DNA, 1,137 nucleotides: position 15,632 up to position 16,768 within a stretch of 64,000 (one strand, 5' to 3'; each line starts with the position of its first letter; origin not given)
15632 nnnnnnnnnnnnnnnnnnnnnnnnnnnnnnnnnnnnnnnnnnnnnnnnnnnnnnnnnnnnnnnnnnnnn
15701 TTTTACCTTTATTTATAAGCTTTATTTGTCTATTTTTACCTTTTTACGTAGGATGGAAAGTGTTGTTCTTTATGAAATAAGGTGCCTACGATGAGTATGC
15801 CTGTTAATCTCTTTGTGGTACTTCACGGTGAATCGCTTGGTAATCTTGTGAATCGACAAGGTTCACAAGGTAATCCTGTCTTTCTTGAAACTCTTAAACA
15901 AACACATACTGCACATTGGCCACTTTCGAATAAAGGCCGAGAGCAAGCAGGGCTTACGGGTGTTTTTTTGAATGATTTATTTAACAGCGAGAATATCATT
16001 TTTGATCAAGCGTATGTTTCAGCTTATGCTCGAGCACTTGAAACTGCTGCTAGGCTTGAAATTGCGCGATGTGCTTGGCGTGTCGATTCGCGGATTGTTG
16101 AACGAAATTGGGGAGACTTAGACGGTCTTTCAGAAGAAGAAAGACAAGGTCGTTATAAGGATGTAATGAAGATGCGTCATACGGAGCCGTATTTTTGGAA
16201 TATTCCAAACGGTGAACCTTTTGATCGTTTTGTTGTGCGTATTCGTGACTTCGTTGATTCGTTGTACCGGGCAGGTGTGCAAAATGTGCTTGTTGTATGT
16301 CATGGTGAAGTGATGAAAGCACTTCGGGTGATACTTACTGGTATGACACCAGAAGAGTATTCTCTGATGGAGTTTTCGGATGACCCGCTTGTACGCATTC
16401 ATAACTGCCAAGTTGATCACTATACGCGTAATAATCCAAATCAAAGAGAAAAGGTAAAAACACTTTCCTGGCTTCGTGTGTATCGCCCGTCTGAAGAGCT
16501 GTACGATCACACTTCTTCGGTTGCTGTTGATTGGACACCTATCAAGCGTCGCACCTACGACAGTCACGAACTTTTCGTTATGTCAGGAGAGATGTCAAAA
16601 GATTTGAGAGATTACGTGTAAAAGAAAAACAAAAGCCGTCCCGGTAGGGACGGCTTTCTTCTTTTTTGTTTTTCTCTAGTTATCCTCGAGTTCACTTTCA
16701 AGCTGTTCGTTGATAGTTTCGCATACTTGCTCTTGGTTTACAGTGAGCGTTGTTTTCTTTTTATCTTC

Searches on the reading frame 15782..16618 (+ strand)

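Call 55: search_protein_families(library=pfam, proteins=[window:15782-16618:+], max_evalue=0.001)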
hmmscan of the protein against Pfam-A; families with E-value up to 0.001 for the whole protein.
window:15782-16618:+ (279 aa): 1 family
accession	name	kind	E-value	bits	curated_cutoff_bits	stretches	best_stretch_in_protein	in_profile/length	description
PF00300.27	His_Phos_1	-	1.2e-24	87.4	21.7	1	44-198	21-171/194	Histidine phosphatase superfamily (branch 1)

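Call 57: search_protein_families(library=ncbifam, proteins=[window:15782-16618:+], max_evalue=0.001)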
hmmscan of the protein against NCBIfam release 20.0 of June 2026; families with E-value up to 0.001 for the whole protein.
window:15782-16618:+ (279 aa): 14 families
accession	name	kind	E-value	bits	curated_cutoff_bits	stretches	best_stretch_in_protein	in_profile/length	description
TIGR03162.1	ribazole_cobC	equivalog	1.8e-16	60.1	162.9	1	47-198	23-168/176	alpha-ribazole phosphatase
NF045917.1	PhserinePhPspA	equivalog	1.3e-10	41.3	350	1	47-187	27-163/211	phosphoserine phosphatase PspA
NF002339.0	PRK01295.1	equivalog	8.1e-10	38.5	316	1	48-198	29-182/206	2,3-bisphosphoglycerate-dependent phosphoglycerate mutase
NF005567.0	PRK07238.1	equivalog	5.2e-08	32.6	326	1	47-193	203-345/378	bifunctional RNase H/acid phosphatase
NF038349.1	dPGM_arch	equivalog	6.5e-08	32.7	225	1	43-188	21-151/194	2,3-diphosphoglycerate-dependent phosphoglycerate mutase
NF011580.0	PRK15004.1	equivalog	3.2e-07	30.5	250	1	43-193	22-168/203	adenosylcobalamin/alpha-ribazole phosphatase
NF010713.0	PRK14115.1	equivalog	3.5e-07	29.8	305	1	47-127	27-107/248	2,3-diphosphoglycerate-dependent phosphoglycerate mutase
TIGR01258.1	pgm_1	subfamily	3.6e-07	29.8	81.7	1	47-127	26-106/245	2,3-bisphosphoglycerate-dependent phosphoglycerate mutase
NF010718.0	PRK14120.1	equivalog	2.1e-06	27.2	366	1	46-131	29-114/249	phosphoglyceromutase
NF002217.0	PRK01112.1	equivalog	1.8e-05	24.2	320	0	103-200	107-207/228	2,3-bisphosphoglycerate-dependent phosphoglycerate mutase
NF010715.0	PRK14117.1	equivalog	0.00013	21.5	421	0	43-127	23-107/230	phosphoglycerate mutase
NF010714.0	PRK14116.1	equivalog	0.00015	21.3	401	0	47-127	27-107/229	2,3-diphosphoglycerate-dependent phosphoglycerate mutase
TIGR00249.1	sixA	equivalog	0.00029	20.7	74.5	0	46-92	21-63/154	phosphohistidine phosphatase SixA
NF009993.0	PRK13462.1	equivalog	0.0007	19.3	226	0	38-181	22-154/203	acid phosphatase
